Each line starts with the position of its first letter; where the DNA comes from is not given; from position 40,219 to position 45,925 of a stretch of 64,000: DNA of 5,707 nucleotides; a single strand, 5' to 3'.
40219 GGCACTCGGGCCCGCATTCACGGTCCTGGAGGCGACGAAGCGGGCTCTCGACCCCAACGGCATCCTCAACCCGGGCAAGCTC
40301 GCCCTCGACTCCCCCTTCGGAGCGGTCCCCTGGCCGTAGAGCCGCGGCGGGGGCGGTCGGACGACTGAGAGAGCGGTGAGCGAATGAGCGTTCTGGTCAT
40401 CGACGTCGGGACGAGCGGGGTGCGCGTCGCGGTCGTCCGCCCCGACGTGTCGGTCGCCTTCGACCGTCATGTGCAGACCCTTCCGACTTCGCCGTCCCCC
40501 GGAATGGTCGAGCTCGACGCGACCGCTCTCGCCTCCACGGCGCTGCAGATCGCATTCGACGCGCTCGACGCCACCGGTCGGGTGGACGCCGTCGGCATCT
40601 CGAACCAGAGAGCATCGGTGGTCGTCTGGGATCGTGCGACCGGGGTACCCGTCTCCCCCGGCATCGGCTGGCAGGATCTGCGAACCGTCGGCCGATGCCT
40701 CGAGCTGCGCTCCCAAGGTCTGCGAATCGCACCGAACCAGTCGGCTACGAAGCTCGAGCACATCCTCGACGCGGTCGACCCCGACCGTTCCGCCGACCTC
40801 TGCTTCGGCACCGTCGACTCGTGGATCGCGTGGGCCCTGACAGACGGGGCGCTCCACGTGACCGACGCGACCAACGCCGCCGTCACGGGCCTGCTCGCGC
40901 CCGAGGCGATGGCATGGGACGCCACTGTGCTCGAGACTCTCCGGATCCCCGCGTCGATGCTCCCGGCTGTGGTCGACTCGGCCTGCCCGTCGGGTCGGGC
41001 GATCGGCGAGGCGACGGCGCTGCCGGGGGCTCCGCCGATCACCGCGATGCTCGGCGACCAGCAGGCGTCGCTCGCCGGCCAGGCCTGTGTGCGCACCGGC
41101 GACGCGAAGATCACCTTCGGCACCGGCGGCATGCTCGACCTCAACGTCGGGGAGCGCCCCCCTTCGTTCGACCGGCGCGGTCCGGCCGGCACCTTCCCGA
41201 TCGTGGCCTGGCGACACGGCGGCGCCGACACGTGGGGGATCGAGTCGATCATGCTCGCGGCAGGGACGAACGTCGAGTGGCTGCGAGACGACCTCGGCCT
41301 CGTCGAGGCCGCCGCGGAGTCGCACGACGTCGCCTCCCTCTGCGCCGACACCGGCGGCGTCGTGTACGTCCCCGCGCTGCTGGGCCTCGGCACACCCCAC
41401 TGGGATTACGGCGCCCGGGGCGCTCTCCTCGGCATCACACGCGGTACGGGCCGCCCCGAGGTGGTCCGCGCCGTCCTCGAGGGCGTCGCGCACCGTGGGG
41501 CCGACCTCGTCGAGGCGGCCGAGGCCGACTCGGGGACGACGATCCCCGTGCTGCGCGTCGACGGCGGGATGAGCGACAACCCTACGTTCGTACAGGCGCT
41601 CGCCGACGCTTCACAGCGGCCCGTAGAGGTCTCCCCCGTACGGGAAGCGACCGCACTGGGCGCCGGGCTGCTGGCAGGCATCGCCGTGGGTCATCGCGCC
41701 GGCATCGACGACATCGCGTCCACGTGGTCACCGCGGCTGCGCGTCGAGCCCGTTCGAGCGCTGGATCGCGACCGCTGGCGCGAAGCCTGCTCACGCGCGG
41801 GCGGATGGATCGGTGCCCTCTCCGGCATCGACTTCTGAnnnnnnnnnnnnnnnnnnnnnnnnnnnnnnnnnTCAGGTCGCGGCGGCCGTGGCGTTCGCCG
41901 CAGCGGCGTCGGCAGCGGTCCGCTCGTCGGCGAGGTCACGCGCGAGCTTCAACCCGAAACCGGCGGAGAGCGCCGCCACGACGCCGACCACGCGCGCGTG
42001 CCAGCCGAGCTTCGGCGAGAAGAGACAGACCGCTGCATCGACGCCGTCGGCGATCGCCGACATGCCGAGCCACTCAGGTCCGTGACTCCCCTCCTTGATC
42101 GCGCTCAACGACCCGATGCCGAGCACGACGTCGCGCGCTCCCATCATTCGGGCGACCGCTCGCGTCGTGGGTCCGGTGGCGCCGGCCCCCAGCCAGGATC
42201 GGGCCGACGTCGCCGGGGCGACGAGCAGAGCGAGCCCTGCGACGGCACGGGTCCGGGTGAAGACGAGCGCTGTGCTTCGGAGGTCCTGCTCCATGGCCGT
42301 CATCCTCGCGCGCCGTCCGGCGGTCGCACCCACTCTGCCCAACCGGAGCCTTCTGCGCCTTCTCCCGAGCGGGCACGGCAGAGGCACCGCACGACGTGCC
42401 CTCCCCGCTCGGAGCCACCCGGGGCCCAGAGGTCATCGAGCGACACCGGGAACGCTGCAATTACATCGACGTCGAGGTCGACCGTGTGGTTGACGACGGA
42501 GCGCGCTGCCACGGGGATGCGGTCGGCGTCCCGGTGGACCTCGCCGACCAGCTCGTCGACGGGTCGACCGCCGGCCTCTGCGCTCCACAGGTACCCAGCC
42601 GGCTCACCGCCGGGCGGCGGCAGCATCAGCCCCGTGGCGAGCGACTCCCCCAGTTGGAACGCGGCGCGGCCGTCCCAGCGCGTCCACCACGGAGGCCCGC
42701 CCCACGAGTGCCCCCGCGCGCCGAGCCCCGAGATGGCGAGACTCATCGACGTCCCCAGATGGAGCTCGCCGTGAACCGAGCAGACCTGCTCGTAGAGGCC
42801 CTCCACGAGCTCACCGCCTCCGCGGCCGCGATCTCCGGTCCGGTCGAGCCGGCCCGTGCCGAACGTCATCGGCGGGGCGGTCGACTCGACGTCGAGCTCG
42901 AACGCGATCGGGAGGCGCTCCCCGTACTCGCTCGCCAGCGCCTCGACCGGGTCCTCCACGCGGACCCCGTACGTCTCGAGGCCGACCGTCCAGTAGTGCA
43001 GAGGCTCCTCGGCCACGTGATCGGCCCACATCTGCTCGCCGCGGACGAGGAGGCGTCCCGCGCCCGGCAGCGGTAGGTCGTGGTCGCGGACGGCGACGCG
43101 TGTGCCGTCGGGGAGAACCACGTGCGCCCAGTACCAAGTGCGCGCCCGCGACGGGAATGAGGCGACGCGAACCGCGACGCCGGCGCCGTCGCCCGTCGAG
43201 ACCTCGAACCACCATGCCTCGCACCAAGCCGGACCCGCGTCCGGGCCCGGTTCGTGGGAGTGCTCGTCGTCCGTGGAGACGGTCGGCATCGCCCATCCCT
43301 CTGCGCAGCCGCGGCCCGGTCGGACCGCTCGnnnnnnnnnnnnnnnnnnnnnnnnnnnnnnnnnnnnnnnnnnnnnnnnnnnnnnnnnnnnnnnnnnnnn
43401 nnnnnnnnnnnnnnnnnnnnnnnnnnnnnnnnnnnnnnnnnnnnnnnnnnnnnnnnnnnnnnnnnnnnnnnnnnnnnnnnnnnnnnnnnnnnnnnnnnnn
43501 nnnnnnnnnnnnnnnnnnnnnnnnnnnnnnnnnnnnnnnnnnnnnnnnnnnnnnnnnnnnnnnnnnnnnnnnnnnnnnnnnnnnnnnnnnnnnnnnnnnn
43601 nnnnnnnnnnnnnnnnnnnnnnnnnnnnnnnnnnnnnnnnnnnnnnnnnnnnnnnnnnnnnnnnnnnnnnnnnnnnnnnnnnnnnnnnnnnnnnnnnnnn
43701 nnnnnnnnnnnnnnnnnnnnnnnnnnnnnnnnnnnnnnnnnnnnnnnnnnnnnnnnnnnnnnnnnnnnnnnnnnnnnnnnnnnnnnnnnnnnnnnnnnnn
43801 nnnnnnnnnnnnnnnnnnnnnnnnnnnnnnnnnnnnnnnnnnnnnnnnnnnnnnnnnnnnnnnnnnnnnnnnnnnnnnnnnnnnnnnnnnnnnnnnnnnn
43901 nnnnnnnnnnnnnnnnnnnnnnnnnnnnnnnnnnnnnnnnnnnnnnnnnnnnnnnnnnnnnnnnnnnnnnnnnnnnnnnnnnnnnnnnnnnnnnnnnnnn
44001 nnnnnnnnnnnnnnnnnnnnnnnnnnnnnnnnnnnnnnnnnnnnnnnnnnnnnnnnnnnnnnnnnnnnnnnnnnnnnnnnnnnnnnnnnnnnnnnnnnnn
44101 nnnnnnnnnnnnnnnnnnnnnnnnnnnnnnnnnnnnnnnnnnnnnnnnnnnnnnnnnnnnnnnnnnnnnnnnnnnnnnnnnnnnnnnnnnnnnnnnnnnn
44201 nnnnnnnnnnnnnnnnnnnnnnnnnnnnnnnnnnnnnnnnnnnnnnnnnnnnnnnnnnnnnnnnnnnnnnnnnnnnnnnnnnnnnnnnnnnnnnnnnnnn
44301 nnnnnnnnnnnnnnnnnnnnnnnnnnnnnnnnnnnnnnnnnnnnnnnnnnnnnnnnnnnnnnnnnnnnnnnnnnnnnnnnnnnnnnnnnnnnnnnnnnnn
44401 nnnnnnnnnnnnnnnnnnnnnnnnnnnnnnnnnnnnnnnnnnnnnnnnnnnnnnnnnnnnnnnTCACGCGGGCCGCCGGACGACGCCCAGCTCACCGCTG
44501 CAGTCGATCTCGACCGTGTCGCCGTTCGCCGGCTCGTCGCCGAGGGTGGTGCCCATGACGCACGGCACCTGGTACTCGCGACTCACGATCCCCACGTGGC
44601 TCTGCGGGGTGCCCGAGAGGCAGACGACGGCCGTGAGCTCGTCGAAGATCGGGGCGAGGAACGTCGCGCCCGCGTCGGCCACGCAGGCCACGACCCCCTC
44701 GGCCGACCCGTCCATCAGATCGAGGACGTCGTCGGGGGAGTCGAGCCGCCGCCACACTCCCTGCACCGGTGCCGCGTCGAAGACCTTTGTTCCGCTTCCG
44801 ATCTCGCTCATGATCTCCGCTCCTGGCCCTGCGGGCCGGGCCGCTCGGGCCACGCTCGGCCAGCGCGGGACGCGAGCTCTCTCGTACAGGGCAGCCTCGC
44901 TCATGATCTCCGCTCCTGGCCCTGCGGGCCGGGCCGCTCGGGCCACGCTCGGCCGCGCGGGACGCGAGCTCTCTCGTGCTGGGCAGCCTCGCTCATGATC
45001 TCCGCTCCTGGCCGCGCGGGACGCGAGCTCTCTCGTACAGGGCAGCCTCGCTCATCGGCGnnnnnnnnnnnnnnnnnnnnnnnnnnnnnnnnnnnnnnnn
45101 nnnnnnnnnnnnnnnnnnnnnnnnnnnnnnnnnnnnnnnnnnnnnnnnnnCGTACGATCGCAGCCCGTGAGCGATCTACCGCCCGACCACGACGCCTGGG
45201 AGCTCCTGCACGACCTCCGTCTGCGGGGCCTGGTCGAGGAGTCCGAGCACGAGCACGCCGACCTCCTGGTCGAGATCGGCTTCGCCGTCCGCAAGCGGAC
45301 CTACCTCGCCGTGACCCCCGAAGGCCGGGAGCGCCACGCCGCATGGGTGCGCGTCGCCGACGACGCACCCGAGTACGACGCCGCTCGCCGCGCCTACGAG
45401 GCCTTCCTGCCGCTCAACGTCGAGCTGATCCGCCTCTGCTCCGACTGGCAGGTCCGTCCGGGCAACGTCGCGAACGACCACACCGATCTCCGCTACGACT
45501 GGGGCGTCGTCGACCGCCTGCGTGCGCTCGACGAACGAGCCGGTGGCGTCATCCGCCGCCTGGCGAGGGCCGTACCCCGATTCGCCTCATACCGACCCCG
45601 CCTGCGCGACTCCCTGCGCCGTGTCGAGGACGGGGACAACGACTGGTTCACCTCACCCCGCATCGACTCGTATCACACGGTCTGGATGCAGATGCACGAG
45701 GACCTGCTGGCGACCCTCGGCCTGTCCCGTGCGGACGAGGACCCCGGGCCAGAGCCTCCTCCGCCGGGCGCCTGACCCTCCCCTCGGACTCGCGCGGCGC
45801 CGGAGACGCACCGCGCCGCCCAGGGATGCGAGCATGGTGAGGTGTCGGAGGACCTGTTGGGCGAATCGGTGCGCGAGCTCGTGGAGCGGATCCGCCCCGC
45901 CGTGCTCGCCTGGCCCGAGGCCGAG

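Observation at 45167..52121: PspA embedded in a cluster with a CbxX/SpoVK-type AAA+ ATPase, two SBP-like proteins (one with VWA) and a coiled-coil membrane protein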

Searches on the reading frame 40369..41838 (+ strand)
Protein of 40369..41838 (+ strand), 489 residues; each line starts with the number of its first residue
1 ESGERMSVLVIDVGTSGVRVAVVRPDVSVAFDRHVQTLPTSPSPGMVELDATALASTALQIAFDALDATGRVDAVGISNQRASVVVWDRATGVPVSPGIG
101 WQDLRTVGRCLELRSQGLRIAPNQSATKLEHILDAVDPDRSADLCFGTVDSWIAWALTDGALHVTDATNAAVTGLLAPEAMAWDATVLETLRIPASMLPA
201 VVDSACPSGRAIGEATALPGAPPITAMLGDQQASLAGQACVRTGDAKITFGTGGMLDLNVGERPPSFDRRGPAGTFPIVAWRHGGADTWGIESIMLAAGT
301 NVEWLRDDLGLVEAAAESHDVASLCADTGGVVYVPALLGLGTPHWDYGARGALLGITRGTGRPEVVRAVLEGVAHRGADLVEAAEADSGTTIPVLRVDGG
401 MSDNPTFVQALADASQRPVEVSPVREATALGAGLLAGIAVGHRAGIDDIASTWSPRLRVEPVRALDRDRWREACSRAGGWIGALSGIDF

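Call 11: search_protein_families(library=ncbifam, proteins=[window:40369-41838:+], max_evalue=0.01)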
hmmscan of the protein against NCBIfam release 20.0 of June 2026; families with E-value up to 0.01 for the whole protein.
window:40369-41838:+ (489 aa): 12 families
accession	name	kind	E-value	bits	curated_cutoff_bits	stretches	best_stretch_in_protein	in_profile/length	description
TIGR01311.1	glycerol_kin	equivalog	1.7e-113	379.6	590.35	1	8-478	3-494/496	glycerol kinase GlpK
NF000756.0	PRK00047.1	subfamily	4.7e-109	364.9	498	1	8-477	7-494/502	glycerol kinase GlpK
TIGR01312.1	XylB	equivalog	3e-43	148.1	380.25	2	152-456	157-455/481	xylulokinase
TIGR01314.1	gntK_FGGY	equivalog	3.8e-20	71.9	648.55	1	163-452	167-462/505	gluconokinase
NF011601.0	PRK15027.1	equivalog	8e-19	67.4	912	1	10-449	4-445/484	xylulokinase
NF008187.0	PRK10939.1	equivalog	2.9e-15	55.9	528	2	362-451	381-470/521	autoinducer-2 kinase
NF003154.0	PRK04123.1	equivalog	1.2e-10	40.8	428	1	339-449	391-501/554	ribulokinase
TIGR01315.1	5C_CHO_kinase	subfamily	2.2e-10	39.9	408.7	1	303-452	356-504/541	FGGY family pentulose kinase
TIGR01234.1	L-ribulokinase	equivalog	6.2e-09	35.1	583.25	1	339-448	384-493/536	ribulokinase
TIGR02628.1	fuculo_kin_coli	equivalog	2.8e-07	29.8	470.9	1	151-458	159-460/465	L-fuculokinase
TIGR02627.1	rhamnulo_kin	equivalog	2.2e-05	23.2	527.95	0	153-204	158-207/454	rhamnulokinase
NF007925.0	PRK10640.1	equivalog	0.00054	18.5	639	0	364-432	366-433/489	rhamnulokinase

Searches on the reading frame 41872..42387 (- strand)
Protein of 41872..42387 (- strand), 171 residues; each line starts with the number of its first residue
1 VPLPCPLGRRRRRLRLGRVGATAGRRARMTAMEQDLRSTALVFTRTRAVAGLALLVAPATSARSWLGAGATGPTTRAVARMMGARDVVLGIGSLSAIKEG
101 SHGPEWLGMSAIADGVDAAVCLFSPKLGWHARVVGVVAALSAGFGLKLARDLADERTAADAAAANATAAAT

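Call 96: search_protein_families(library=pfam, proteins=[window:41872-42387:-], max_evalue=0.1)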
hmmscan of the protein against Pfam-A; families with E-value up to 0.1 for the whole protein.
window:41872-42387:- (171 aa): 1 family
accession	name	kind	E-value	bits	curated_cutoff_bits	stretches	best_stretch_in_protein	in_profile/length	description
PF14087.12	DUF4267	-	0.013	15.9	27.8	1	48-141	5-107/110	Domain of unknown function (DUF4267)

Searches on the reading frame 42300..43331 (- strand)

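Call 96: search_protein_families(library=pfam, proteins=[window:42300-43331:-], max_evalue=0.1)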
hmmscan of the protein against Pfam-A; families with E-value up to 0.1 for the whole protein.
window:42300-43331:- (343 aa): 1 family
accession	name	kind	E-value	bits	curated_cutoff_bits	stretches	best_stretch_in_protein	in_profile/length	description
PF23213.1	DUF7065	-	0.021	15.4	27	0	167-211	138-181/183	Domain of unknown function (DUF7065)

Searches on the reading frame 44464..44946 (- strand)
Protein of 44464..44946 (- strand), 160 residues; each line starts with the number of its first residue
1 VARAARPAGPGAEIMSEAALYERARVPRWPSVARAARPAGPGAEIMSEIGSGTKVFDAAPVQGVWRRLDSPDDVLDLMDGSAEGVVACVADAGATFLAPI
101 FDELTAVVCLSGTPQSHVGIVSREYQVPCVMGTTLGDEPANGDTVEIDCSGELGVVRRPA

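Call 96: search_protein_families(library=pfam, proteins=[window:44464-44946:-], max_evalue=0.1)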
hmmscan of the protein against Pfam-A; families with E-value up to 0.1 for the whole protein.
window:44464-44946:- (160 aa): 1 family
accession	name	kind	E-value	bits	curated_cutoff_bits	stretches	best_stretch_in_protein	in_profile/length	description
PF00391.29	PEP-utilizers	-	1.8e-09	37.5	23.1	1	83-150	3-70/72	PEP-utilising enzyme, mobile domain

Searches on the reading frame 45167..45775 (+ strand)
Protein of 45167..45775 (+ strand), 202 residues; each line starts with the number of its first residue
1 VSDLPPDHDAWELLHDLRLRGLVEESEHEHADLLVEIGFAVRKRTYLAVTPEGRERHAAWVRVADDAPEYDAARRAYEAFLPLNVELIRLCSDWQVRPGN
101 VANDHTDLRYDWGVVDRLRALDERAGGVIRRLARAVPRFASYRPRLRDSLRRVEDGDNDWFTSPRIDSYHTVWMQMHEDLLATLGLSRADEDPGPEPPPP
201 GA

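Call 8: search_protein_families(library=pfam, proteins=[window:45167-45775:+], max_evalue=0.01)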
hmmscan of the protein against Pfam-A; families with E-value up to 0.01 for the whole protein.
window:45167-45775:+ (202 aa): 0 families

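Call 11: search_protein_families(library=ncbifam, proteins=[window:45167-45775:+], max_evalue=0.01)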
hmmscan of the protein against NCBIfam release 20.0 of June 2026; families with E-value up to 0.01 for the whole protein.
window:45167-45775:+ (202 aa): 0 families
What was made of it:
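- Checked: 45167-45775: a 202-aa ORF with no Pfam or NCBIfam hit (calls 8, 11).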

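Call 86: search_solved_structures(query=window:45167-45772:+, max_evalue=5)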
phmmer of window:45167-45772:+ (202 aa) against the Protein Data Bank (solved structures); distinct sequences matched with E-value up to 5: 2.
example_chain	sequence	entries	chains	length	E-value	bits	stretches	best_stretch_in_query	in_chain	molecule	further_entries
9h1u_M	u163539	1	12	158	0.96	12.5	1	14-82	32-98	Bacterioferritin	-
3eqt_A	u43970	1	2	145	0.96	12.5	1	41-87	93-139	ATP-dependent RNA helicase DHX58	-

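Call 96: search_protein_families(library=pfam, proteins=[window:45167-45772:+], max_evalue=0.1)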
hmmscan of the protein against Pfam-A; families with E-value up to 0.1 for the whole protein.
window:45167-45772:+ (202 aa): 0 families
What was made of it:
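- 45167..45775 (+): g1: a 202-aa protein. It is a neighbour, not part of the conserved unit, and is probably a MarR-like winged-helix regulator. No Pfam, NCBIfam or PDB match (calls 8, 11, 86, 96).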

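Call 106: search_protein_families(library=padloc, proteins=[window:45167-45772:+], max_evalue=0.001)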
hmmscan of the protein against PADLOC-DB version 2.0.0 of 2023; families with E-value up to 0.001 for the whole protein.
window:45167-45772:+ (202 aa): 0 families
